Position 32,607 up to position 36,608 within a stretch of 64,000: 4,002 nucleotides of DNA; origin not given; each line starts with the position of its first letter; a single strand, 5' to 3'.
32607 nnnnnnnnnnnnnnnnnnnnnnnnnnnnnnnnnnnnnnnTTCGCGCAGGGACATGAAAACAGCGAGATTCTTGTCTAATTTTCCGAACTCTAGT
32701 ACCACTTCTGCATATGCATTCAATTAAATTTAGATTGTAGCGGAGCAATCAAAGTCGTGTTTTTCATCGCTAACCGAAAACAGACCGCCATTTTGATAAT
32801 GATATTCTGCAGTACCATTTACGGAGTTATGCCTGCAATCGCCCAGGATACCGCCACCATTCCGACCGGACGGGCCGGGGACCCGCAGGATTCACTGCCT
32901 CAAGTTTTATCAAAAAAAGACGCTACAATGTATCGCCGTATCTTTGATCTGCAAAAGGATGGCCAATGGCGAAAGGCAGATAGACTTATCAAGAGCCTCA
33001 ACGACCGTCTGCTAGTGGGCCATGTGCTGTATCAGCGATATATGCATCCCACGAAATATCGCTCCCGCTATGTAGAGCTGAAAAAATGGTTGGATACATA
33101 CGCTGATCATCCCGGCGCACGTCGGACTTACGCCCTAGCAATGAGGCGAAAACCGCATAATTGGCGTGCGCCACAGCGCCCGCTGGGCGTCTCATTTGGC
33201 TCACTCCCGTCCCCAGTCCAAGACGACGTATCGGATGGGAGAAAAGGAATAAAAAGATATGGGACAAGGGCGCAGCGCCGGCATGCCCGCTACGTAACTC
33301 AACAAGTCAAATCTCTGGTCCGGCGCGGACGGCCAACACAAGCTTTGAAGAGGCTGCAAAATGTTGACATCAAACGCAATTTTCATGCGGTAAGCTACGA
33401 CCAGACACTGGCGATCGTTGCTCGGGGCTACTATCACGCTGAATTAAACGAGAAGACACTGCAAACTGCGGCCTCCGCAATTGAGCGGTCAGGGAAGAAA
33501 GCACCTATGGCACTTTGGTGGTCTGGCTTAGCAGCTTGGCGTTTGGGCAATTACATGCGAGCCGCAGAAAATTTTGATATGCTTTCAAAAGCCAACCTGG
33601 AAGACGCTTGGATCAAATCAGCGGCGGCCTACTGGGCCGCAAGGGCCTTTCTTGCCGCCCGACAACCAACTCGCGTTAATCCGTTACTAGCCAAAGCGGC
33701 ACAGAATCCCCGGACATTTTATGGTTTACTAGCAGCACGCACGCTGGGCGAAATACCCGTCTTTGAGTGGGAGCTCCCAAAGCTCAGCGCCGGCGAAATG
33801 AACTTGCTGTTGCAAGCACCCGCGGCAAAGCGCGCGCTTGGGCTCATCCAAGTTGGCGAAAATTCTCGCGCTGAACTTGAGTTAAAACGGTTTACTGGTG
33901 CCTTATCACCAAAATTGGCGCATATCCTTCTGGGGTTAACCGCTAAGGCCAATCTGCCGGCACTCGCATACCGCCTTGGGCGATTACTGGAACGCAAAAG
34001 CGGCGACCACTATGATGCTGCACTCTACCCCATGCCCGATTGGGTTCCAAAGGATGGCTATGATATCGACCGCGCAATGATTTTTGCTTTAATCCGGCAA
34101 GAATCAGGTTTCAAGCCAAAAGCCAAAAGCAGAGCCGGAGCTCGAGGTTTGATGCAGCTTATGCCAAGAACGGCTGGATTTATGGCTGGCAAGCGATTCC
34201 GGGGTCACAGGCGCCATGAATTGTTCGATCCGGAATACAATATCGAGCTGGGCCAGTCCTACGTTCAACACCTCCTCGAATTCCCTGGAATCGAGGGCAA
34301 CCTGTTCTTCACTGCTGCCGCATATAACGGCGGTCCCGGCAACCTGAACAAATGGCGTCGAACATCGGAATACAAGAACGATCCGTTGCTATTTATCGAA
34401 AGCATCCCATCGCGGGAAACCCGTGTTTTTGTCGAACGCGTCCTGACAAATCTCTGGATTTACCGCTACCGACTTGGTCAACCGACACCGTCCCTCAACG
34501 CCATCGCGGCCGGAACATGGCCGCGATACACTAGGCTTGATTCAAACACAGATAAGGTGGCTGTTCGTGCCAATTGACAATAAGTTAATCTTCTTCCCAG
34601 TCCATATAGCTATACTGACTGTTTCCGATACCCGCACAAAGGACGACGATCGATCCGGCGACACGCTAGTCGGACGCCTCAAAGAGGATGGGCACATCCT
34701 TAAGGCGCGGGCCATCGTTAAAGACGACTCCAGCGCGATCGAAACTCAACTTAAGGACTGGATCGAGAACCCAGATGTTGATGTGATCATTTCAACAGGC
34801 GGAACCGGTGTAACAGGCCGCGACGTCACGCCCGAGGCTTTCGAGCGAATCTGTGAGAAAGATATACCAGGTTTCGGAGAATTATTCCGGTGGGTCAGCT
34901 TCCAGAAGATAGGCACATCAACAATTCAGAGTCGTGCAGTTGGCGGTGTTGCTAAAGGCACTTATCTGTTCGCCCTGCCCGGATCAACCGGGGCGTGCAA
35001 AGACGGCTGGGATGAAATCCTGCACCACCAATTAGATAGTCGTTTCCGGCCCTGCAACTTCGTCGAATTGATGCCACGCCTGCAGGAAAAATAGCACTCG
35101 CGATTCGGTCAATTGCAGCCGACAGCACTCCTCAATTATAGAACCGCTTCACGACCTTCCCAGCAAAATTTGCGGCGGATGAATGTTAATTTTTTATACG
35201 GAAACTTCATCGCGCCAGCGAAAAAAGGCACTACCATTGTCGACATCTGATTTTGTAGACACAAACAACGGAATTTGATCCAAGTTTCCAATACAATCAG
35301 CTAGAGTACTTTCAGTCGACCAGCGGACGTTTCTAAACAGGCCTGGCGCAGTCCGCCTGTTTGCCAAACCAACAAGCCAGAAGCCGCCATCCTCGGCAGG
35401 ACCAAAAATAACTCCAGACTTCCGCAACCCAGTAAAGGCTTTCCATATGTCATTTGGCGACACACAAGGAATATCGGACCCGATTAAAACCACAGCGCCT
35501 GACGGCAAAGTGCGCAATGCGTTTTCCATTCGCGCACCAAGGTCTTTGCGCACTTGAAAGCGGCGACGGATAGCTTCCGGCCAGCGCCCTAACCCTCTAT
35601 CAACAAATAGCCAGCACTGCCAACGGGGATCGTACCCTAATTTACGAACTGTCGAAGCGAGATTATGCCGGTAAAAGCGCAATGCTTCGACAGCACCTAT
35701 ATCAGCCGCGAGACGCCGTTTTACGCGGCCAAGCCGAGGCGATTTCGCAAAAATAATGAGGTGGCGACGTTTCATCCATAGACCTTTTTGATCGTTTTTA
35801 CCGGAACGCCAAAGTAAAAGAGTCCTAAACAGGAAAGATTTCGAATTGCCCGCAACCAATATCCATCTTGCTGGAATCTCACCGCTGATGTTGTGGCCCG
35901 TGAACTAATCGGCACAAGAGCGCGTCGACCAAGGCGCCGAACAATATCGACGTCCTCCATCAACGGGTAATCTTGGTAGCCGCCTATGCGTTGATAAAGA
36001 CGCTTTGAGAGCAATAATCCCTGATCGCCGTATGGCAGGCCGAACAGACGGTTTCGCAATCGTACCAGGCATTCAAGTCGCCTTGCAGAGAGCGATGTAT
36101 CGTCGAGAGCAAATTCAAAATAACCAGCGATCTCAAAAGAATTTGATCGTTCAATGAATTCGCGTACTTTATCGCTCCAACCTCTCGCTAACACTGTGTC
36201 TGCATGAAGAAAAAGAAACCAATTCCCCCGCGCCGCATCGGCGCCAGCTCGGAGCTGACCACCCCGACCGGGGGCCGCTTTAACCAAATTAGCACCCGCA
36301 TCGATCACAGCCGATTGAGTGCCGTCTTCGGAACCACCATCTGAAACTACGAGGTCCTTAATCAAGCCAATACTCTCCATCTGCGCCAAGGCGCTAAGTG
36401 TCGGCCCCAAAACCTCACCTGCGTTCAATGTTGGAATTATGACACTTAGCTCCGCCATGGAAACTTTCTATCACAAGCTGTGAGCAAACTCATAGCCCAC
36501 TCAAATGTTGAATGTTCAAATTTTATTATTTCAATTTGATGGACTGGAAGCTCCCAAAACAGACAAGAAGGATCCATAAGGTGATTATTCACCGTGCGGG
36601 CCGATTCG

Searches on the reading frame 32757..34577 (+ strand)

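Call 40: search_protein_families(library=pfam, proteins=[window:32757-34577:+], max_evalue=0.00001)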
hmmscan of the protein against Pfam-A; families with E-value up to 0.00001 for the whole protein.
window:32757-34577:+ (606 aa): 1 family
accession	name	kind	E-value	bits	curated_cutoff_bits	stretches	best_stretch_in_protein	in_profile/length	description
PF01464.25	SLT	-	3.9e-28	97.8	21.3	1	434-541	9-112/117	Transglycosylase SLT domain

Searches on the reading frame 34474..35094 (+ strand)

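Call 40: search_protein_families(library=pfam, proteins=[window:34474-35094:+], max_evalue=0.00001)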
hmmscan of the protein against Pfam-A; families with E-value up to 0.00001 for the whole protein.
window:34474-35094:+ (206 aa): 1 family
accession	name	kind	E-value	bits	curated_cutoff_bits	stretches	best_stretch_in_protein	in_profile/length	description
PF00994.29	MoCF_biosynth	-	1.5e-31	109.5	26.6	1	46-187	1-142/144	Probable molybdopterin binding domain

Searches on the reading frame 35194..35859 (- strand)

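Call 41: search_protein_families(library=pfam, proteins=[window:35194-35859:-], max_evalue=0.00001)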
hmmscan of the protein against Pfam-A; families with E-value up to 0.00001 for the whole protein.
window:35194-35859:- (221 aa): 1 family
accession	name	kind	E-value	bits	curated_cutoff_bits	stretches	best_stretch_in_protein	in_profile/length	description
PF09837.15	DUF2064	-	8.4e-26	90.6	25.8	1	72-182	13-120/120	Uncharacterized protein conserved in bacteria (DUF2064)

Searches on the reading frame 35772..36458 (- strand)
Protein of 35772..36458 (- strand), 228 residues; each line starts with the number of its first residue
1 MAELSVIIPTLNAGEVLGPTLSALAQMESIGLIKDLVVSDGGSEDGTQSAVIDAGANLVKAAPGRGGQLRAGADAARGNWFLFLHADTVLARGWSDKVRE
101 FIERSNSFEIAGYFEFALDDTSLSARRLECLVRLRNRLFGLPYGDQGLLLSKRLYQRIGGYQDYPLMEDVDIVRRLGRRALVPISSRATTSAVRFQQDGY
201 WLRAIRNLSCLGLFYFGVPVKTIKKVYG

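Call 41: search_protein_families(library=pfam, proteins=[window:35772-36458:-], max_evalue=0.00001)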
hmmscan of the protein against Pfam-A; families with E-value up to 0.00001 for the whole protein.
window:35772-36458:- (228 aa): 2 families
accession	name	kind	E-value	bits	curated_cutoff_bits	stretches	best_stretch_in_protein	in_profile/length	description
PF00535.33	Glycos_transf_2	-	2.1e-13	51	23.3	1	5-120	1-122/168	Glycosyl transferase family 2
PF13641.12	Glyco_tranf_2_3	-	4.3e-06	27.4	27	0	4-179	3-197/230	Glycosyltransferase like family 2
